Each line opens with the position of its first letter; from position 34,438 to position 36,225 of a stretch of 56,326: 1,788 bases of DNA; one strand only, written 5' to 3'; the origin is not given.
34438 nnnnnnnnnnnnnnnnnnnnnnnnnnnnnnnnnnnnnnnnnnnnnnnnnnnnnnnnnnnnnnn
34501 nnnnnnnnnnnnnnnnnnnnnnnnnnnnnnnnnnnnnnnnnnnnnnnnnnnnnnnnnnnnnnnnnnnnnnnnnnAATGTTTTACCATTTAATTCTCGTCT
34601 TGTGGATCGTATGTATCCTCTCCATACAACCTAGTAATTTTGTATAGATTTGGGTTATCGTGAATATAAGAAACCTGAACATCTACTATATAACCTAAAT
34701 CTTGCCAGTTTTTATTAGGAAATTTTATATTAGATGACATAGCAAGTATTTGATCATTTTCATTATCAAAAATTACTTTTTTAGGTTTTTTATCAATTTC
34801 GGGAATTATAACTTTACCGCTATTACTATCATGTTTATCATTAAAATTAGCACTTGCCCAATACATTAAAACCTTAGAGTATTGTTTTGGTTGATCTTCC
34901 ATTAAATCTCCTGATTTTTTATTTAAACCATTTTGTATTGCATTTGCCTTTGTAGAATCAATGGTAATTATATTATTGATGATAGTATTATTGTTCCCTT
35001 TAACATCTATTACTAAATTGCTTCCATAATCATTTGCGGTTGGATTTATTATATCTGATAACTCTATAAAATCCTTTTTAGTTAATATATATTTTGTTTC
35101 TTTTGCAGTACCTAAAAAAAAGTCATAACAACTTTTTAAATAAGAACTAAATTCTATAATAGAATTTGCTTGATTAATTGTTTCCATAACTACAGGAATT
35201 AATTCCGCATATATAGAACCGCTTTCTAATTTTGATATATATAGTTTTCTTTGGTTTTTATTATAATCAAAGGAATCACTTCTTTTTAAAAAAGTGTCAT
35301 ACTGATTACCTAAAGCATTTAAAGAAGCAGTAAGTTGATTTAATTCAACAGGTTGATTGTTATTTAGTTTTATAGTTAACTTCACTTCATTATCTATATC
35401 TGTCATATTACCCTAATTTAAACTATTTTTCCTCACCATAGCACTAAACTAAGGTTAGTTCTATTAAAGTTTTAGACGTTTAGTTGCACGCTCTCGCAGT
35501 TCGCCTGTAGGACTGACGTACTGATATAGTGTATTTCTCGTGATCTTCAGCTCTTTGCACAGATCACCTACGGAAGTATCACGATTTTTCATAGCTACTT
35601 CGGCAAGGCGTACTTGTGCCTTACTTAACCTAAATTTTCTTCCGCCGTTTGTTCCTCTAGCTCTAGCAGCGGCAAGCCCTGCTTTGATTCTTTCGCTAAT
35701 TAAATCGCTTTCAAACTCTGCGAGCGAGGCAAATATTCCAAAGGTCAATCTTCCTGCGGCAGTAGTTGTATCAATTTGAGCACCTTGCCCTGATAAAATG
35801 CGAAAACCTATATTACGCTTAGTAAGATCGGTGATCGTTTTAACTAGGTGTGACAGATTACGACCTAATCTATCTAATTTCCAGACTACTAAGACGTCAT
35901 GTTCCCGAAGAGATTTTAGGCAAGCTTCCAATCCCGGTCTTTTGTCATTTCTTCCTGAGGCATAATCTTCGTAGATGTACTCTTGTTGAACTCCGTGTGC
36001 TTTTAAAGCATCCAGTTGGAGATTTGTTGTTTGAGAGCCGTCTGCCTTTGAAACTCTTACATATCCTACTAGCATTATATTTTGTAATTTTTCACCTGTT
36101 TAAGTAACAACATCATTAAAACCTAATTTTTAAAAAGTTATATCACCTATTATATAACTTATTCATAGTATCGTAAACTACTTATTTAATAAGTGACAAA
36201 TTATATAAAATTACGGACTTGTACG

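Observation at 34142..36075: VapD embedded in a four-gene operon with a resolvase, an orphan 272-aa protein and a 49-aa tail-anchored peptide, with no VapX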

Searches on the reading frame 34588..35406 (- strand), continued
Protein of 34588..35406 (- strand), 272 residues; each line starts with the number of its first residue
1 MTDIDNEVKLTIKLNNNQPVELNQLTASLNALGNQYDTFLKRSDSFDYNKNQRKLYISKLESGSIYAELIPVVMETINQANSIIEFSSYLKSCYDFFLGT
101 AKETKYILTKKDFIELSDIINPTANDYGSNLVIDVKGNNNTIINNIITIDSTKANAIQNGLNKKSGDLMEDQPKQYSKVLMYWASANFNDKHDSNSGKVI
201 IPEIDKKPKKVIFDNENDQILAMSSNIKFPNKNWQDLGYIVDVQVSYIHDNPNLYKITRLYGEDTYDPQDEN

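Call 36: fold_search(model_id=the predicted structure, library=pdb)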
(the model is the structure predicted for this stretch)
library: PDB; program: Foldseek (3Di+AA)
matches with E <= 10: 966; with E <= 0.001: 0
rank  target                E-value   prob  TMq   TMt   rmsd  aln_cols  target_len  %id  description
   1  3kg1_A                2.9e-02  0.66  0.17  0.32   5.9        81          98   12  Crystal structure of SnoaB, a cofactor-independent oxygenase from Streptomyces nogalater, mutant N63A (released 2010-01-26)
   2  6ofs                  3.1e-02  0.82  0.22  0.08   7.4       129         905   14  The crystal structure of the periplasmic protease PqqL from Escherichia coli (released 2019-10-02)
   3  1x7v_A                3.5e-02  0.35  0.15  0.26   6.8        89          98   12  Crystal structure of PA3566 from Pseudomonas aeruginosa (released 2004-08-31)
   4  3kg1_C                3.9e-02  0.57  0.16  0.31   6.1        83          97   13  Crystal structure of SnoaB, a cofactor-independent oxygenase from Streptomyces nogalater, mutant N63A (released 2010-01-26)
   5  3cw2_C                4.1e-02  0.80  0.18  0.19   4.8        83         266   13  Crystal structure of the intact archaeal translation initiation factor 2 from Sulfolobus solfataricus . (released 2009-01-06)
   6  6b03_A                4.6e-02  0.60  0.24  0.09  13.1       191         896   12  The crystal structure of the ferredoxin protease FusC in complex with its substrate plant ferredoxin (released 2018-06-20)
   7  3kg0_C                5.5e-02  0.63  0.17  0.34   6.0        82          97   11  Crystal structure of SnoaB, a cofactor-independent oxygenase from Streptomyces nogalater, determined to 1.7 resolution (released 2010-01-26)
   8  6b05_A                5.8e-02  0.60  0.26  0.09  13.7       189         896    9  The Crystal Structure of the Ferredoxin Protease FusC E83A mutant in complex with Arabidopsis Ferredoxin (released 2018-06-20)
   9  2gvz_B                6.2e-02  0.54  0.19  0.24   7.6       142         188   12  Crystal Structure of Complex of Gs- with The Catalytic Domains of Mammalian Adenylyl Cyclase: Complex with MANT-ATP an (released 2006-07-04)
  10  3a17_B                6.6e-02  0.21  0.23  0.18  22.9       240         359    9  Crystal Structure of Aldoxime Dehydratase (OxdRE) in Complex with Butyraldoxime (Co-crystal) (released 2009-09-08)
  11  4c9d_A                7.4e-02  0.63  0.18  0.19   5.5        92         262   11  Cas6 (TTHB231) product complex (released 2013-11-06)
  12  7w6b                  7.8e-02  0.08  0.15  0.07  19.0       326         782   10  Crystal Structure of PitA from pilus islet-2 of Streptococcus oralis (released 2022-06-01)
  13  3kg0_B                9.3e-02  0.47  0.16  0.33   6.0        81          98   11  Crystal structure of SnoaB, a cofactor-independent oxygenase from Streptomyces nogalater, determined to 1.7 resolution (released 2010-01-26)
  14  3a17_D                9.3e-02  0.20  0.23  0.18  22.9       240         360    9  Crystal Structure of Aldoxime Dehydratase (OxdRE) in Complex with Butyraldoxime (Co-crystal) (released 2009-09-08)
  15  8tt3_F                1.0e-01  0.15  0.18  0.20  22.1       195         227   10  S. thermodepolymerans KpsM-KpsE in Glycolipid 2 state with rigid body fitted KpsT (released 2024-04-17)
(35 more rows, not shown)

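Call 40: fold_search(model_id=the predicted structure, library=viral)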
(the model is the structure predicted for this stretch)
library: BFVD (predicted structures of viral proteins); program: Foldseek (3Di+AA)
matches with E <= 10: 897; with E <= 0.001: 3
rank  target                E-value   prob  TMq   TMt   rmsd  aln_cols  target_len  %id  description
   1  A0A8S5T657            1.5e-20  1.00  0.54  0.54  11.9       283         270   28  Uncharacterized protein [Myoviridae sp. ctLIM9]
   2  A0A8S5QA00            2.5e-08  1.00  0.39  0.30  14.9       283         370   11  DUF6575 domain-containing protein [Siphoviridae sp. ctoic9]
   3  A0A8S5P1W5            4.4e-06  1.00  0.27  0.48  12.9       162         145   19  Uncharacterized protein [Myoviridae sp. ctakU3]
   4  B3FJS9                4.0e-03  0.44  0.22  0.22  19.9       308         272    9  Uncharacterized protein [Pseudomonas phage 201phi2-1]
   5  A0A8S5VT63            2.1e-02  0.57  0.18  0.18   8.3       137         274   12  (no name in the UniProt tables at hand)
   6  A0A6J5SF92            2.6e-02  0.41  0.20  0.30  11.6       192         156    9  S-adenosylmethionine decarboxylase family, prokaryotic [uncultured Caudovirales phage]
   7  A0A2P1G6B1            2.9e-02  0.77  0.24  0.20  12.0       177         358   11  Non-structural protein 2 [Ambidensovirus sp.]
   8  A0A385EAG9            3.0e-02  0.72  0.24  0.30   7.5       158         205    9  Uncharacterized protein [Caulobacter phage CcrPW]
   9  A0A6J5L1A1            3.4e-02  0.18  0.18  0.19  26.1       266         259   10  YubB ferredoxin-like domain-containing protein [uncultured Caudovirales phage]
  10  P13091                4.1e-02  0.60  0.23  0.11  14.3       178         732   13  Non-structural protein 4 [Wound tumor virus]
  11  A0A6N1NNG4            4.6e-02  0.63  0.13  0.13   7.3        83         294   16  Putative translation factor [Tupanvirus soda lake]
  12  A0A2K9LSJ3            5.8e-02  0.38  0.21  0.24  14.9       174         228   14  Capsid [uncultured virus]
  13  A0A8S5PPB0            6.1e-02  0.21  0.16  0.18  13.3       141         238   13  Uncharacterized protein [Myoviridae sp. ctwwN25]
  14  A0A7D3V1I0            6.9e-02  0.57  0.24  0.22  11.0       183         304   11  Uncharacterized protein [Parvoviridae sp.]
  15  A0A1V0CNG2            6.9e-02  0.41  0.22  0.19  14.6       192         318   11  (no name in the UniProt tables at hand)
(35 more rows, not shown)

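Call 41: search_protein_families(library=pfam, alignment_id=A2, max_evalue=0.01)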
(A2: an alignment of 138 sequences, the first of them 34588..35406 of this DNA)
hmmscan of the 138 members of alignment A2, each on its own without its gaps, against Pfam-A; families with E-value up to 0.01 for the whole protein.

A. member 1, window:34588-35406:- (272 aa): 0 families

B. families by the number of members that match (of 138 scanned): 13 families
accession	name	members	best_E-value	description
PF19244.4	Poly_A_pol_cat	1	0.00023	Poly(A) polymerase catalytic subunit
PF01450.25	KARI_C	1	0.00024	Ketol-acid reductoisomerase, C-terminal domain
PF06144.19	DNA_pol3_delta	1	0.0005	DNA polymerase III, delta subunit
PF20824.2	Cmr2_hel_dom2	1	0.0022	CRISPR RNA silencing complex Cmr2 subunit, second helical domain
PF19993.5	DO-GTPase2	1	0.0045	Double-GTPase 2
PF11790.14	Glyco_hydro_cc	1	0.0052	Glycosyl hydrolase catalytic core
PF12753.13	Nro1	1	0.0061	Nuclear pore complex subunit Nro1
PF03259.23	Robl_LC7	1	0.0063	Roadblock/LC7 domain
PF05866.16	RusA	1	0.0069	Endodeoxyribonuclease RusA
PF05904.16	DUF863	1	0.0075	Plant protein of unknown function (DUF863)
PF24903.1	OB_MEIOB_N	1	0.0088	MEIOB, N-terminal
PF20694.2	TRADD-like_N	1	0.0092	TRADD-like N-terminal domain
PF22720.1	SNaCT14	1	0.0095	Short NACHT-associated C-Terminal domain, family 14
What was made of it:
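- Tried and rejected: A Pfam scan of 138 family members gave only scattered single hits (call 41).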

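Call 42: search_solved_structures(query=A2, max_evalue=1)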
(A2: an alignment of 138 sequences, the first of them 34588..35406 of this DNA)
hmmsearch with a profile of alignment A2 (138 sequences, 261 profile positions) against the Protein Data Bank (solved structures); distinct sequences matched with E-value up to 1: 0.
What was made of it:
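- Tried and rejected: The family profile against PDB sequences gave nothing (call 42).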

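Call 43: search_protein_families(library=phrogs, proteins=[window:34588-35406:-, L029:3763-3999:+], max_evalue=0.01)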
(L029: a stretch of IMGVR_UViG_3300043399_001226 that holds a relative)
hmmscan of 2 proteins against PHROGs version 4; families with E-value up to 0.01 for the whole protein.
window:34588-35406:- (272 aa): 1 family
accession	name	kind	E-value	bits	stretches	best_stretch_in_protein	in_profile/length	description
phrog_9226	-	unknown function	4.5e-40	138.9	1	2-261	6-255/261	-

L029:3763-3999:+ (78 aa): 0 families
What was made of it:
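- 34588..35406 (-): 272-aa protein, a full-length member of PHROG 9226 (function unknown). It is an independent phage accessory gene. phrog_9226 E=4.5e-40 over residues 2-261 (call 43).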

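Call 44: search_dna_similar(query=window:34588-35406:-, collection=phages, mode=protein, max_rows=30, max_evalue=0.001)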
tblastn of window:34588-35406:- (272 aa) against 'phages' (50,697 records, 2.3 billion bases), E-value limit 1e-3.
Records with a match: 1; places in all: 1; records where one place covers at least 80% of the query: 1.
Best place of each record, by identity: <60% 1.
By first word of the organism name: Bordetella 1.
By host as written in the record: Bordetella bronchiseptica Bb01 1.
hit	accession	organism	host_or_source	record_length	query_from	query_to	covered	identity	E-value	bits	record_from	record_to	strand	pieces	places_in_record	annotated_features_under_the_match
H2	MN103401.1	Bordetella phage vB_BbrS_PHB09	Bordetella bronchiseptica Bb01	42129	4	260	94%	31.1%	1e-18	91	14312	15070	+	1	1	hypothetical protein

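Call 45: search_dna_similar(query=window:34588-35406:-, collection=plasmids, mode=protein, max_rows=30, max_evalue=0.001)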
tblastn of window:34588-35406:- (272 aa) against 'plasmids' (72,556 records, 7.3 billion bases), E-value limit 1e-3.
Records with a match: 2; places in all: 2; records where one place covers at least 80% of the query: 1.
Best place of each record, by identity: <60% 2.
By first word of the organism name: Neisseria 1; Alteromonas 1.
By predicted mobility (MOB-suite, as given by PLSDB): non-mobilizable 2.
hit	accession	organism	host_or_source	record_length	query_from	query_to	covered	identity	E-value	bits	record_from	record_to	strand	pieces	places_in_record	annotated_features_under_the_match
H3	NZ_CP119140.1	Neisseria gonorrhoeae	Homo sapiens,whole organism,blood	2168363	10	262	93%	25.7%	1e-11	72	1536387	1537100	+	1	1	none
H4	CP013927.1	Alteromonas stellipolaris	-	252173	108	268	59%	32.9%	2e-13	77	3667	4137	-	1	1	none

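Call 46: get_annotated_region(hit=H2, flank=4000)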
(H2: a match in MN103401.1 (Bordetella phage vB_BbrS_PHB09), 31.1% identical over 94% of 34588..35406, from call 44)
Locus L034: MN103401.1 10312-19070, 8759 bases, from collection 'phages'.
description: Bordetella phage vB_BbrS_PHB09, complete genome.
organism: Bordetella phage vB_BbrS_PHB09 (NCBI taxid 2601609)
taxonomy: Viruses; Duplodnaviria; Heunggongvirae; Uroviricota; Caudoviricetes
host: Bordetella bronchiseptica Bb01; source: sewage water; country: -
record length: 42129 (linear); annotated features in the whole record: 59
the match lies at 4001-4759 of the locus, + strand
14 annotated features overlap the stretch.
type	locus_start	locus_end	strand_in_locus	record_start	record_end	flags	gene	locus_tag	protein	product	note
CDS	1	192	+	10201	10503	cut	-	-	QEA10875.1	hypothetical protein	-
CDS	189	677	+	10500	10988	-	-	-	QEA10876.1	hypothetical protein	-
CDS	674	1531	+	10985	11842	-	-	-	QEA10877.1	DNA replication protein O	-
CDS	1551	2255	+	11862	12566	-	-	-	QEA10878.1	hypothetical protein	-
CDS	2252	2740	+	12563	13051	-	-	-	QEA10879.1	hypothetical protein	-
CDS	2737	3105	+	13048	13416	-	-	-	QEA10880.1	hypothetical protein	-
CDS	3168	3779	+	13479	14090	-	-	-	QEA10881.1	hypothetical protein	-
CDS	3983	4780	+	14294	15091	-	-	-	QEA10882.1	hypothetical protein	-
CDS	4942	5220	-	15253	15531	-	-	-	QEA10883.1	hypothetical protein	-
CDS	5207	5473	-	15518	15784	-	-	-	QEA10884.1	BrnT family toxin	-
CDS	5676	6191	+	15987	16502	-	-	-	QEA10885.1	Rha family transcriptional regulator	-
CDS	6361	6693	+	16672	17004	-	-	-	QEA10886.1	HNH nuclease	-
CDS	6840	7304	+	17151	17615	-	-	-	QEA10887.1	terminase small subunit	-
CDS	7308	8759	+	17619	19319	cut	-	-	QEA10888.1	terminase large subunit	-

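Call 47: get_annotated_region(hit=H3, flank=4000)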
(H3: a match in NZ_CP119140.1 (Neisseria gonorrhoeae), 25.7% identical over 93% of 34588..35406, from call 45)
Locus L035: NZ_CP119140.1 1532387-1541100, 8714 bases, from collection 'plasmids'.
description: Neisseria gonorrhoeae strain 2022NG-0076 plasmid p2022NG-0076_1, complete sequence
organism: Neisseria gonorrhoeae (NCBI taxid 485)
taxonomy: Bacteria; Pseudomonadota; Betaproteobacteria; Neisseriales; Neisseriaceae; Neisseria; Neisseria gonorrhoeae
host: -; source: Homo sapiens,whole organism,blood; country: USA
typing (MOB-suite, as given by PLSDB): non-mobilizable
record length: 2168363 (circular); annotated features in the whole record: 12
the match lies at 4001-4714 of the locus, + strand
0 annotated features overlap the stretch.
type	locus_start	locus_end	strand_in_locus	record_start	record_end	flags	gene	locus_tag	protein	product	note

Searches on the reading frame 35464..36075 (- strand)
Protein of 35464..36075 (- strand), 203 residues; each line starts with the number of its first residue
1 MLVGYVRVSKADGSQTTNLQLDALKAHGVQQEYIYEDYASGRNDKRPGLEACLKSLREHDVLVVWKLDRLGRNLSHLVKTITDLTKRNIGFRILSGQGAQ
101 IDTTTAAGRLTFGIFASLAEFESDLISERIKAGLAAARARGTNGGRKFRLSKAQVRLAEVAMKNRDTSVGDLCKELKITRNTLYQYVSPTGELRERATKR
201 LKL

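Call 4: search_protein_families(library=pfam, proteins=[window:35464-36075:-], max_evalue=1)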
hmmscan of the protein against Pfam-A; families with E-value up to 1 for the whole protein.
window:35464-36075:- (203 aa): 8 families
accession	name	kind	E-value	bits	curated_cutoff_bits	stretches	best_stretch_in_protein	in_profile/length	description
PF00239.26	Resolvase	-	2e-43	148.4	23.3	1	3-142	2-144/145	Resolvase, N terminal domain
PF02796.21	HTH_7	-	0.00063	20.3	23.8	1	161-187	16-42/45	Helix-turn-helix domain of resolvase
PF13022.12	HTH_Tnp_1_2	-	0.0012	19.4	27.9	1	147-186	4-46/122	Helix-turn-helix of insertion element transposase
PF08279.18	HTH_11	-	0.023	15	25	1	162-187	10-36/55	HTH domain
PF01527.26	HTH_Tnp_1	-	0.056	14.1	24.1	1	158-194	14-52/75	Transposase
PF12728.13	HTH_17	-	0.076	13.7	27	1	168-191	3-25/51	Helix-turn-helix domain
PF13309.12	HTH_22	-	0.095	13.2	29.6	1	168-187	43-62/63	HTH domain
PF24526.1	ABCA12_C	-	0.14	12.8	34.8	1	142-160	32-50/51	ABCA12-like, C-terminal domain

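Call 5: search_protein_families(library=padloc, proteins=[window:35464-36075:-], max_evalue=1)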
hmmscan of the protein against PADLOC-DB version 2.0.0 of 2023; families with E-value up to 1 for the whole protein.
window:35464-36075:- (203 aa): 1 family
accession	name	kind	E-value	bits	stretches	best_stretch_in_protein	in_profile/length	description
PDLC04133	mad1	-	0.0063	14.8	1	164-187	3-26/60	mads_1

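Call 6: search_protein_families(library=ncbifam, proteins=[window:35464-36075:-], max_evalue=1)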
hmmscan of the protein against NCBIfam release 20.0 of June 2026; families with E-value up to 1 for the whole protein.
window:35464-36075:- (203 aa): 7 families
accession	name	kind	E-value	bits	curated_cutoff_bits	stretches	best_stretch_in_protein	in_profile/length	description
NF041201.1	recomb_XisF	equivalog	8.1e-27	94.3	375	1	3-141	2-140/465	fdxN element excision recombinase XisF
NF047344.1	SCCmet_CcrA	equivalog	3.6e-16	59.3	700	1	3-136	5-141/442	cassette chromosome recombinase CcrA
NF009949.0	PRK13413.1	equivalog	7e-16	58.5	272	1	1-191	1-197/203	master DNA invertase Mpi family serine-type recombinase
NF047343.1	SCCmet_CcrB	equivalog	2.7e-14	52.7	900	1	17-136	27-150/542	cassette chromosome recombinase CcrB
NF047347.1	SCCmet_CcrC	equivalog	1e-08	34.1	900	1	32-142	43-155/558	cassette chromosome recombinase CcrC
NF033518.0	transpos_IS607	equivalog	1.1e-07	31.6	110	1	3-88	57-148/187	IS607 family transposase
NF049883.1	resolv_YneB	equivalog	7.5e-05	22.3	175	1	4-147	4-152/211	YneB family resolvase-like protein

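Call 43: search_protein_families(library=phrogs, proteins=[window:35464-36075:-], max_evalue=0.01)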
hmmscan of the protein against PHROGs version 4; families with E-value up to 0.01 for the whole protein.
window:35464-36075:- (203 aa): 5 families
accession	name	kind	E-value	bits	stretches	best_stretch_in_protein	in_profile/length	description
phrog_125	-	DNA, RNA and nucleotide metabolism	3.6e-63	214.5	1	1-195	21-208/254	DNA invertase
phrog_95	-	integration and excision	2.5e-32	113.3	1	4-145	92-242/651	integrase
phrog_8275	-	DNA, RNA and nucleotide metabolism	9.8e-12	45.6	1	1-54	1-50/51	DNA invertase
phrog_6620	-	integration and excision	4.3e-06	27.4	1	3-87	59-148/201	transposase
phrog_664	-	DNA, RNA and nucleotide metabolism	0.00024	22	1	108-187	35-121/210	DNA binding protein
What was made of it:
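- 35464..36075 (-): Small serine recombinase (resolvase/invertase type, 203 aa) with a C-terminal HTH. It is a neighbour of the cassette slot, not an obligatory part of the downstream genes. PF00239 E=2e-43 and HTH_7 E=6e-4 (call 4); phrog_125 E=3.6e-63 (call 43).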
